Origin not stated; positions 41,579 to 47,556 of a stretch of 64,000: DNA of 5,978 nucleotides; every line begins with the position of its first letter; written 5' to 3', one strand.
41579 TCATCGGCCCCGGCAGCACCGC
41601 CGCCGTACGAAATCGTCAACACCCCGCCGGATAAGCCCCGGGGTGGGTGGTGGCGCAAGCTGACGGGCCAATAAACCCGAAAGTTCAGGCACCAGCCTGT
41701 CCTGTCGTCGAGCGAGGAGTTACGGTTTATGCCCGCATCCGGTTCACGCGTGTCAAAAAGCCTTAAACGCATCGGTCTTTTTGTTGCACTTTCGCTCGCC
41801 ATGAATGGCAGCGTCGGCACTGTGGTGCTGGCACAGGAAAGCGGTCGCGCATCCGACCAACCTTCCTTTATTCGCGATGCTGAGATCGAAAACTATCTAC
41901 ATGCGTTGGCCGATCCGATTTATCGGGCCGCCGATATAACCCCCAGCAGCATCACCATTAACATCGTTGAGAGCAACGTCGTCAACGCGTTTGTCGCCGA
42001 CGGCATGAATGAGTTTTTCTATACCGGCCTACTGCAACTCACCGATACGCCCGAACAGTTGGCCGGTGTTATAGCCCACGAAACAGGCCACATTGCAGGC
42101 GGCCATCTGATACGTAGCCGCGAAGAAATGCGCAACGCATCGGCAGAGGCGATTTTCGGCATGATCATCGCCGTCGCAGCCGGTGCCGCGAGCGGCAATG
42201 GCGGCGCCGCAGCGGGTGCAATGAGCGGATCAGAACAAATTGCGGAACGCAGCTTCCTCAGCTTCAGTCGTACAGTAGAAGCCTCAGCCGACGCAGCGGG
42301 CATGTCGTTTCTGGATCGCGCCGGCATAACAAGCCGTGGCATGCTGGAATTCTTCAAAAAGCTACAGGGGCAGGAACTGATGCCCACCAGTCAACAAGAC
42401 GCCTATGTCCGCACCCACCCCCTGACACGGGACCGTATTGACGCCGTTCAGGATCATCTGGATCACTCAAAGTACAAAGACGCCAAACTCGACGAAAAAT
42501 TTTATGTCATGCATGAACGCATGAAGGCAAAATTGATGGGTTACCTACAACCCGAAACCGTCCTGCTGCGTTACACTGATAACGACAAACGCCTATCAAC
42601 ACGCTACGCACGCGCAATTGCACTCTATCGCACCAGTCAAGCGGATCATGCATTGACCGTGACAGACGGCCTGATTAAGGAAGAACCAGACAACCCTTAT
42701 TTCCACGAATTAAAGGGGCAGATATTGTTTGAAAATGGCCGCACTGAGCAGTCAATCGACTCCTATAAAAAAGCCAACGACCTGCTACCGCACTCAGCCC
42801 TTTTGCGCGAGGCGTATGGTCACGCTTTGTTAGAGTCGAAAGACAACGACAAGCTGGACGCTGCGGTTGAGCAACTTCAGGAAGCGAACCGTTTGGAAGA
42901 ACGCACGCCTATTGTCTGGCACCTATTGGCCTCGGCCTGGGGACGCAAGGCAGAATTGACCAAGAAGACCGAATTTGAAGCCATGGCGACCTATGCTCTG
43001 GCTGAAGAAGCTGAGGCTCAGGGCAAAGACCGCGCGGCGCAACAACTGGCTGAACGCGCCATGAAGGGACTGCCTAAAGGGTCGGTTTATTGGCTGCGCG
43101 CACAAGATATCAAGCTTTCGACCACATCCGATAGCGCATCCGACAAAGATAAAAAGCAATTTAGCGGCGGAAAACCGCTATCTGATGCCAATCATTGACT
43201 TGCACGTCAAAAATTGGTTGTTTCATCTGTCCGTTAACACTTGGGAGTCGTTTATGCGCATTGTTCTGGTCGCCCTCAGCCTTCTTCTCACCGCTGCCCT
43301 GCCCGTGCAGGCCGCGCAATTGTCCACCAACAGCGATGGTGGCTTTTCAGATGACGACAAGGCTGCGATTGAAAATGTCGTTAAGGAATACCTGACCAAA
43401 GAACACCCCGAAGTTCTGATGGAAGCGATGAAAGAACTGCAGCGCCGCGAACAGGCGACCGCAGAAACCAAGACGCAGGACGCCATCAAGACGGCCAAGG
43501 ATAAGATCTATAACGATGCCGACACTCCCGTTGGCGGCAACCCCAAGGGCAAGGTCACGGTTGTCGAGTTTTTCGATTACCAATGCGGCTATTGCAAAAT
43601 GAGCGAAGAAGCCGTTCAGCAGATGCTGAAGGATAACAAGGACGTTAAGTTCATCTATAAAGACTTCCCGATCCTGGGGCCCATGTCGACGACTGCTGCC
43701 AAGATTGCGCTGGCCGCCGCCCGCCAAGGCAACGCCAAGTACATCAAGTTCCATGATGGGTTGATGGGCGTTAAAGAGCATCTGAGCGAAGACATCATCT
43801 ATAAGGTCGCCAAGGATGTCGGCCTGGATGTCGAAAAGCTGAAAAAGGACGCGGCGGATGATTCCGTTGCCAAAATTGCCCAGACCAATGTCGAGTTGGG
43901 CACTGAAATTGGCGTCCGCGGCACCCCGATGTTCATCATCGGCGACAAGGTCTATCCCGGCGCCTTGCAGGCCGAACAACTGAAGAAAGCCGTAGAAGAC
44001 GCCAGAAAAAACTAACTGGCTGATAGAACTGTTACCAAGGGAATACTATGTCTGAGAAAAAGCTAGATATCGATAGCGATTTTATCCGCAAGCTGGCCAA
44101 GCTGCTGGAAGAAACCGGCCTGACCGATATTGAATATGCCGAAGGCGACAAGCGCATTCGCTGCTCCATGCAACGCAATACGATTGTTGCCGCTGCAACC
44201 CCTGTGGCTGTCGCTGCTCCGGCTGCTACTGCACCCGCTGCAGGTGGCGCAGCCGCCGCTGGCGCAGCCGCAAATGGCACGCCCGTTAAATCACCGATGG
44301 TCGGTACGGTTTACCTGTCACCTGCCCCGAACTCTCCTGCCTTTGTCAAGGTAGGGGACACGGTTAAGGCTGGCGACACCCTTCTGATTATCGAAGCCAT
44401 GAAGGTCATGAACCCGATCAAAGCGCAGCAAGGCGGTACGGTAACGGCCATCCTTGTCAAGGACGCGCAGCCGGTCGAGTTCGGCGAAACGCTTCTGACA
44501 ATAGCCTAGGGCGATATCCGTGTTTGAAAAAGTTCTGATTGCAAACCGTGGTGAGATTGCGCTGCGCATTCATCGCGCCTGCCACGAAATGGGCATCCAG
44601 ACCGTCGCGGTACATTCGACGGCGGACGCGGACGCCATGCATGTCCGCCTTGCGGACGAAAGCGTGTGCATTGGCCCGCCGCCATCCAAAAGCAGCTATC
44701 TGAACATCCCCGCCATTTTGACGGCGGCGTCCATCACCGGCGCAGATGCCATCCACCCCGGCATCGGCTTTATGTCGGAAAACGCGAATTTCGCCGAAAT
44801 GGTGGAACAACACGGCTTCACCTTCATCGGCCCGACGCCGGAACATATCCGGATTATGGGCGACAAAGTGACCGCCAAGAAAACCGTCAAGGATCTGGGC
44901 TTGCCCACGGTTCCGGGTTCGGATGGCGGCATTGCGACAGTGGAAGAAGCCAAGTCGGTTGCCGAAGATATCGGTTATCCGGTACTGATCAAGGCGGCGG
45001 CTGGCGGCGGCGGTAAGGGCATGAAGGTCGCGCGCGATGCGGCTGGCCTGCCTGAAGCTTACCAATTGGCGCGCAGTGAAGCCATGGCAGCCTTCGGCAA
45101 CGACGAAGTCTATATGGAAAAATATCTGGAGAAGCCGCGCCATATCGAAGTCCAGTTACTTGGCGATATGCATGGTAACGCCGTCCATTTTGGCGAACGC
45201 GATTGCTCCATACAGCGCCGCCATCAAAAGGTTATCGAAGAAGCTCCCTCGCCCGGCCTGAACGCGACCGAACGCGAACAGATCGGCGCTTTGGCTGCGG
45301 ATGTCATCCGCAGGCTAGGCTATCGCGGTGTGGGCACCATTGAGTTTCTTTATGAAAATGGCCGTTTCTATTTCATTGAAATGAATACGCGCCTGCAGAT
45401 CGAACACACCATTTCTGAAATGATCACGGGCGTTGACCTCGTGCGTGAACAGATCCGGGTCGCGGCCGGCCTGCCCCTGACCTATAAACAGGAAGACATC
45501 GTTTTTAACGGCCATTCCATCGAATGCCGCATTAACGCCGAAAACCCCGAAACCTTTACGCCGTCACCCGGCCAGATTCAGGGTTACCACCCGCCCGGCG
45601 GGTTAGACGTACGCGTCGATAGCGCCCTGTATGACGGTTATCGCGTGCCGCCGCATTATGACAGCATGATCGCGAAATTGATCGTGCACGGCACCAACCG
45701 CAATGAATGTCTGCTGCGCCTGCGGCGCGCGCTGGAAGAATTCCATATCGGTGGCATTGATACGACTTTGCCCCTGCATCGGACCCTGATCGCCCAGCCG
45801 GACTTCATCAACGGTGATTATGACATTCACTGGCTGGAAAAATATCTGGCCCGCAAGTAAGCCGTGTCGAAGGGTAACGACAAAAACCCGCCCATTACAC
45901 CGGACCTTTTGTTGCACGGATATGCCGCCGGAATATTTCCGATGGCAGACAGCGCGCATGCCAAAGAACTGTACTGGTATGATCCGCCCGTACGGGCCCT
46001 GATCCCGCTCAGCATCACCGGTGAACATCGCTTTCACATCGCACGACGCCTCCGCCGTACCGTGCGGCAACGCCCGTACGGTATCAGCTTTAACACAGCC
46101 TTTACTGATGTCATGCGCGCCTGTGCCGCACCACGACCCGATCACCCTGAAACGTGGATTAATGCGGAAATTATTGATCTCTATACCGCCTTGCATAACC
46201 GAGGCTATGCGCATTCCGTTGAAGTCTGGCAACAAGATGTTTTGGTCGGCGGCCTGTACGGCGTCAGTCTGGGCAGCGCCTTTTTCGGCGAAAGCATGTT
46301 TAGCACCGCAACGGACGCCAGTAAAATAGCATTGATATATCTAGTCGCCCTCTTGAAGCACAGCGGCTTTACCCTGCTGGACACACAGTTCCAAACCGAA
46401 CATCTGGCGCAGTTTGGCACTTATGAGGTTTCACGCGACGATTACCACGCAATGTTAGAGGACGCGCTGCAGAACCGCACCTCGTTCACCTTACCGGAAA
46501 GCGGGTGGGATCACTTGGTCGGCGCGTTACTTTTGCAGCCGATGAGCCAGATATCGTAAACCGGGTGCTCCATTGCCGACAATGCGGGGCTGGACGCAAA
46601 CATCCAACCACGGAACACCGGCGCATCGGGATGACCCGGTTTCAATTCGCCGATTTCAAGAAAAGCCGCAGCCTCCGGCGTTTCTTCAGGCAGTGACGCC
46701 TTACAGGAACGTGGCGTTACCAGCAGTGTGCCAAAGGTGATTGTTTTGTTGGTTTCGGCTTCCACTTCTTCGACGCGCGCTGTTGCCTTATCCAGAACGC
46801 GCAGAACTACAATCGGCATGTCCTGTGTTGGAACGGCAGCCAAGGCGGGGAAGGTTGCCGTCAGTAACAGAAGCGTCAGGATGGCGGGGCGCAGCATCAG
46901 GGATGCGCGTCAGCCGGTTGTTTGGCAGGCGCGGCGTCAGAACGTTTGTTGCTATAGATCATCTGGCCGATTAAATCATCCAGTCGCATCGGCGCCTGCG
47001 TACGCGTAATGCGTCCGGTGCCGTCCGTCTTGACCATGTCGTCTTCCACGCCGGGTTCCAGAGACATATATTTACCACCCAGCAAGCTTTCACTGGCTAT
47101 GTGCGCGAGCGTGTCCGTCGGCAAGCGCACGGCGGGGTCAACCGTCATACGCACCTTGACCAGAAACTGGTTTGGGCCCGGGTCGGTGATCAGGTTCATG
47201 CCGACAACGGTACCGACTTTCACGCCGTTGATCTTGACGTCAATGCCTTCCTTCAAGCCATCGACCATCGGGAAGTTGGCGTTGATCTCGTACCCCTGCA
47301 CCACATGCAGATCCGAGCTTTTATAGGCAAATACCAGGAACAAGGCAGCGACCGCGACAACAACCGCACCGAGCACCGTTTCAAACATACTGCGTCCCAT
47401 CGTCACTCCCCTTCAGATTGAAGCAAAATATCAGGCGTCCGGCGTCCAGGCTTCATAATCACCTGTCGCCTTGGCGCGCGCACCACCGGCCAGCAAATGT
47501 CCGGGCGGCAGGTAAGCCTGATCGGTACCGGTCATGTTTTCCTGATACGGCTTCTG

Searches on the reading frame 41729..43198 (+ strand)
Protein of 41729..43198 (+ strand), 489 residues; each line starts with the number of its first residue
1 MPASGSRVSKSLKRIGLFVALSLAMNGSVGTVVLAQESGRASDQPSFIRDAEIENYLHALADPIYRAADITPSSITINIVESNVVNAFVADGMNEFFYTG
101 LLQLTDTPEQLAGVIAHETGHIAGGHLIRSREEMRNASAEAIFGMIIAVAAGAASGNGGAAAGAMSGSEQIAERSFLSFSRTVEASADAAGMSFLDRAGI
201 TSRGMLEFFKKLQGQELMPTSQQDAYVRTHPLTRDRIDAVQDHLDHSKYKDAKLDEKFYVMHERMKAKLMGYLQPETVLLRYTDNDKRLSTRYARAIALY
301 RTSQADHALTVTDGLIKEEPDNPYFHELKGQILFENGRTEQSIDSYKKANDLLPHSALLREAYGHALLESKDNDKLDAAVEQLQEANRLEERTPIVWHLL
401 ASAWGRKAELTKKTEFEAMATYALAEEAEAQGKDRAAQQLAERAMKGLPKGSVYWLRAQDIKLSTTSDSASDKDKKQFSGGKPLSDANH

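Call 15: search_protein_families(library=pfam, proteins=[window:41729-43198:+], max_evalue=0.001)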
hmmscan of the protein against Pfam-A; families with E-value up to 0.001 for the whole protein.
window:41729-43198:+ (489 aa): 9 families
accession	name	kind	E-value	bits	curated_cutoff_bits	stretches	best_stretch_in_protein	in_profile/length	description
PF01435.24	Peptidase_M48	-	1.3e-27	97.3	20.3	1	54-242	4-184/186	Peptidase family M48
PF13428.12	TPR_14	-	2e-08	34.5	23.5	0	420-457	3-40/44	Tetratricopeptide repeat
PF23914.1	TPR_CcmH_CycH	-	6.4e-07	29.8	42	1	318-403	45-130/158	Cytochrome c-type biogenesis protein H TPR domain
PF13414.12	TPR_11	-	7.1e-07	29.2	26.8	0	330-368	1-39/42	TPR repeat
PF13429.12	TPR_15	-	2.1e-05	24.5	26.2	1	321-406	144-226/280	Tetratricopeptide repeat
PF13432.12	TPR_16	-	3.3e-05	24.7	32.7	1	293-355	1-63/65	Tetratricopeptide repeat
PF14559.12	TPR_19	-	4e-05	24.3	25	0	333-401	1-66/68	Tetratricopeptide repeat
PF12895.13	ANAPC3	-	0.00044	20.9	27.2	0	285-348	19-81/82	Anaphase-promoting complex, cyclosome, subunit 3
PF13431.12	TPR_17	-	0.00054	20.5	24.4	0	316-343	6-33/34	Tetratricopeptide repeat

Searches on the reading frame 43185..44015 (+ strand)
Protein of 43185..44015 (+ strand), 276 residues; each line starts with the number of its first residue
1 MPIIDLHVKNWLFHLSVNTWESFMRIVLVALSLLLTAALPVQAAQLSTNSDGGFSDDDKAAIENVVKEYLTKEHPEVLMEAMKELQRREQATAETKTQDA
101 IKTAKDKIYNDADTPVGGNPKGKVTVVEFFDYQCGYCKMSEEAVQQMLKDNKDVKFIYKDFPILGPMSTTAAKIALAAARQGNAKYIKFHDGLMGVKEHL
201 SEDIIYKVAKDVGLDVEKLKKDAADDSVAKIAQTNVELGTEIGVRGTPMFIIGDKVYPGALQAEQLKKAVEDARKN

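Call 15: search_protein_families(library=pfam, proteins=[window:43185-44015:+], max_evalue=0.001)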
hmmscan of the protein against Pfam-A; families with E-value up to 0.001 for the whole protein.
window:43185-44015:+ (276 aa): 6 families
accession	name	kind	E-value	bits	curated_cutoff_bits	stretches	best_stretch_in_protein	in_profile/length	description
PF01323.26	DSBA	-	8.4e-27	94.6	25.6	1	125-270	1-190/191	DSBA-like thioredoxin domain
PF13462.12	Thioredoxin_4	-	8.3e-23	81.8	23.2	1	113-272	4-165/165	Thioredoxin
PF18312.6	ScsC_N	-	1.9e-10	40.7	25.8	1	58-91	1-33/34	Copper resistance protein ScsC N-terminal domain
PF13098.12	Thioredoxin_2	-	8.8e-09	36.1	27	1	121-269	4-103/104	Thioredoxin-like domain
PF13743.12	Thioredoxin_5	-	8e-08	32.7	27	1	181-254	87-165/186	Thioredoxin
PF00085.26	Thioredoxin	-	0.00022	21.6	23.5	0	123-157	19-54/103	Thioredoxin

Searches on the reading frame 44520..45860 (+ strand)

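Call 15: search_protein_families(library=pfam, proteins=[window:44520-45860:+], max_evalue=0.001)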
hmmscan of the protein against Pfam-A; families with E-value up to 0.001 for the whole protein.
window:44520-45860:+ (446 aa): 6 families
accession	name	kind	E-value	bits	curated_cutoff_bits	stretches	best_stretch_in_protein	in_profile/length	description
PF02786.22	CPSase_L_D2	-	1.1e-80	270.5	19.8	1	115-321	1-209/211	Carbamoyl-phosphate synthase L chain, ATP binding domain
PF00289.28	Biotin_carb_N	-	2.7e-46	157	25.5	1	1-110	1-110/110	Biotin carboxylase, N-terminal domain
PF02785.25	Biotin_carb_C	-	8e-39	132.5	32.4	1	335-440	1-107/108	Biotin carboxylase C-terminal domain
PF02222.28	ATP-grasp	-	6.2e-12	46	27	1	138-291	16-162/179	ATP-grasp domain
PF07478.18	Dala_Dala_lig_C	-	1.1e-09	38.5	24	1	142-290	26-174/204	D-ala D-ala ligase C-terminus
PF02655.19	ATP-grasp_3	-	1.5e-05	25.6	23.2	1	114-293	2-158/160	ATP-grasp domain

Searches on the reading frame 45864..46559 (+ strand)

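Call 15: search_protein_families(library=pfam, proteins=[window:45864-46559:+], max_evalue=0.001)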
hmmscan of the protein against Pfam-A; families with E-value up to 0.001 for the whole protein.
window:45864-46559:+ (231 aa): 1 family
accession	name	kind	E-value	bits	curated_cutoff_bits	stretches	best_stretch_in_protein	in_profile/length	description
PF03588.20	Leu_Phe_trans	-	5.3e-65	218.5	22.7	1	13-189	1-170/171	Leucyl/phenylalanyl-tRNA protein transferase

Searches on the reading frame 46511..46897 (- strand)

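Call 15: search_protein_families(library=pfam, proteins=[window:46511-46897:-], max_evalue=0.001)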
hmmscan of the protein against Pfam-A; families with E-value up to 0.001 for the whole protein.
window:46511-46897:- (128 aa): 1 family
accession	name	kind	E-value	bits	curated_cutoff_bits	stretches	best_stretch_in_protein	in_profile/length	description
PF09923.14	DUF2155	-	5.2e-30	103.9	27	1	31-121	2-89/89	Uncharacterized protein conserved in bacteria (DUF2155)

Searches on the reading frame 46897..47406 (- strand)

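Call 15: search_protein_families(library=pfam, proteins=[window:46897-47406:-], max_evalue=0.001)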
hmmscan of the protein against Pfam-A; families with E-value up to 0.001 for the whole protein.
window:46897-47406:- (169 aa): 1 family
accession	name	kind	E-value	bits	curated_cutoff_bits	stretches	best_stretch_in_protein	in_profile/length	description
PF02470.25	MlaD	-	8.6e-19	68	25.1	1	37-119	1-81/81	MlaD protein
